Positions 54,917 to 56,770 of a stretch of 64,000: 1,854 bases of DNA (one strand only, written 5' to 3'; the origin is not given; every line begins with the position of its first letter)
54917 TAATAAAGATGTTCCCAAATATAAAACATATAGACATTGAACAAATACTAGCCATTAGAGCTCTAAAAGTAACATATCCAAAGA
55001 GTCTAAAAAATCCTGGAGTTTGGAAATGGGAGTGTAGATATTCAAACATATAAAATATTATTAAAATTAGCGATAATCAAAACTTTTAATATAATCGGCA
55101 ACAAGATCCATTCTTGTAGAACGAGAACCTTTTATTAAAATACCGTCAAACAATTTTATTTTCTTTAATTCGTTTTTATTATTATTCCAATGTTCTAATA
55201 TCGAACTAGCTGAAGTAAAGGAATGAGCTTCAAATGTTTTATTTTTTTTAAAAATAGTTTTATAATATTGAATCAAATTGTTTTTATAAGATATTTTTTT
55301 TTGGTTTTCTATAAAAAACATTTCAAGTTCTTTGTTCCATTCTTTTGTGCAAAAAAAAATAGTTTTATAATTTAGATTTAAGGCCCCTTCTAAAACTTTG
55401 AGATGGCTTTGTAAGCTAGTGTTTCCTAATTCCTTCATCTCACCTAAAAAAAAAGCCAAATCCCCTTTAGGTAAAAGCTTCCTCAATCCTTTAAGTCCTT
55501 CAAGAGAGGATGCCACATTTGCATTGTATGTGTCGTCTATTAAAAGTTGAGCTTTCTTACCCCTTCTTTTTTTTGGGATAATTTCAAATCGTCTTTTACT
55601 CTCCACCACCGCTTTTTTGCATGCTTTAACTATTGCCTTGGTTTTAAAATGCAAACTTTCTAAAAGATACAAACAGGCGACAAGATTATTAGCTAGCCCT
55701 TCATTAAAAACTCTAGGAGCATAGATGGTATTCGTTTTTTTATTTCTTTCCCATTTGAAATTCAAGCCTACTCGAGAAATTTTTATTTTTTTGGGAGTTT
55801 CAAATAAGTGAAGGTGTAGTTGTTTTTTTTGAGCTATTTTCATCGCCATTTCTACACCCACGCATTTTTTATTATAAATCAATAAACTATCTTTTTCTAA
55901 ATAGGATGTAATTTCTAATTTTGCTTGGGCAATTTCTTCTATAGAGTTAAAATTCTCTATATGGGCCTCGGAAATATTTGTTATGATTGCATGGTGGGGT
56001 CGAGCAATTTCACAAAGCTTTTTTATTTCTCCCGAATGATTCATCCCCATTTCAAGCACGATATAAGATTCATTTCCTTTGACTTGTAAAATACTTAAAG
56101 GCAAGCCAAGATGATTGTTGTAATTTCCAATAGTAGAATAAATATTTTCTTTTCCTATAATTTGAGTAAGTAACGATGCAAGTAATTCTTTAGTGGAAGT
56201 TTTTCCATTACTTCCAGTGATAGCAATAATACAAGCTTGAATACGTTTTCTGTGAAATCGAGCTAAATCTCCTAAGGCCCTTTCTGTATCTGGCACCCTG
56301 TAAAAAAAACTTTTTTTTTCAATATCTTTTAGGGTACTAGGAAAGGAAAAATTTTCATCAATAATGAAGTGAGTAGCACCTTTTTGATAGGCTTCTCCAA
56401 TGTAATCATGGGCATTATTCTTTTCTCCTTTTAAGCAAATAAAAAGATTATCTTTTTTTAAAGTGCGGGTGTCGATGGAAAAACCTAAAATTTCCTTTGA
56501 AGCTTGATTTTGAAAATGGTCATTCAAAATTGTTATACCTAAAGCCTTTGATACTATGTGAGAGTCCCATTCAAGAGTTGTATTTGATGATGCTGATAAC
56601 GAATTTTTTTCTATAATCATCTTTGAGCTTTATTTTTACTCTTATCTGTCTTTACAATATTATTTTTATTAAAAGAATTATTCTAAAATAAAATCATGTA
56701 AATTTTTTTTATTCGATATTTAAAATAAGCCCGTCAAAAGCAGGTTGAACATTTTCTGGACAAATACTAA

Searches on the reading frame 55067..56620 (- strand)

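Call 40: search_protein_families(library=ncbifam, proteins=[window:55067-56620:-], max_evalue=1e-10)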
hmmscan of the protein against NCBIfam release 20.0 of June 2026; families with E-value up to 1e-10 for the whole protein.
window:55067-56620:- (517 aa): 13 families
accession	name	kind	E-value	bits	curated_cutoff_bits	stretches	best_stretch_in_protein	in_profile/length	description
TIGR01143.1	murF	subfamily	2.5e-95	319.9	288.6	1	49-509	1-416/418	UDP-N-acetylmuramoyl-tripeptide--D-alanyl-D-alanine ligase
NF008896.0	PRK11929.1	equivalog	2.9e-82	277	1023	1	35-512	518-957/965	bifunctional UDP-N-acetylmuramoyl-L-alanyl-D-glutamate--2,6-diaminopimelate ligase MurE/UDP-N-acetylmuramoyl-tripeptide--D-alanyl-D-alanine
NF008041.0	PRK10773.1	equivalog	5.1e-59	200.2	551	1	31-415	12-382/453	UDP-N-acetylmuramoyl-tripeptide--D-alanyl-D-alanine ligase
NF010693.0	PRK14093.1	equivalog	1.3e-57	195.5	544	1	38-266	22-242/479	UDP-N-acetylmuramoylalanyl-D-glutamyl-2,6-diaminopimelate--D-alanyl-D-alanine ligase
NF008897.0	PRK11930.1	equivalog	3e-53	181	804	1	32-508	12-450/822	bifunctional UDP-N-acetylmuramoyl-tripeptide:D-alanyl-D-alanine ligase/alanine racemase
NF001126.0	PRK00139.1-4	equivalog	7.7e-26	90.7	373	1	37-353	16-341/486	UDP-N-acetylmuramoyl-L-alanyl-D-glutamate--2,6-diaminopimelate ligase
TIGR01085.1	murE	subfamily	2.7e-22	79.3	257.3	1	43-166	3-122/472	UDP-N-acetylmuramyl-tripeptide synthetase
TIGR01087.1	murD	equivalog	5.1e-20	72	211.95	1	116-381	91-340/441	UDP-N-acetylmuramoyl-L-alanine--D-glutamate ligase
NF001124.0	PRK00139.1-2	equivalog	8.1e-20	71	476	1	36-159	20-139/500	UDP-N-acetylmuramoyl-L-alanyl-D-glutamate--2,6-diaminopimelate ligase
NF001123.0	PRK00139.1-1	equivalog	2.3e-19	69.4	586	1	32-337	8-334/493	UDP-N-acetylmuramoyl-L-alanyl-D-glutamate--2,6-diaminopimelate ligase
TIGR01082.1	murC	equivalog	4e-13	49.2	335.1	1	126-365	100-323/449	UDP-N-acetylmuramate--L-alanine ligase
NF053645.1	pMurC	equivalog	6.5e-13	48.2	560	1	127-262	100-234/492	pseudomurein biosynthesis peptide ligase pMurC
NF010628.0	PRK14022.1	equivalog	5.2e-11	42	536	0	34-164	24-145/483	UDP-N-acetylmuramoyl-L-alanyl-D-glutamate--L-lysine ligase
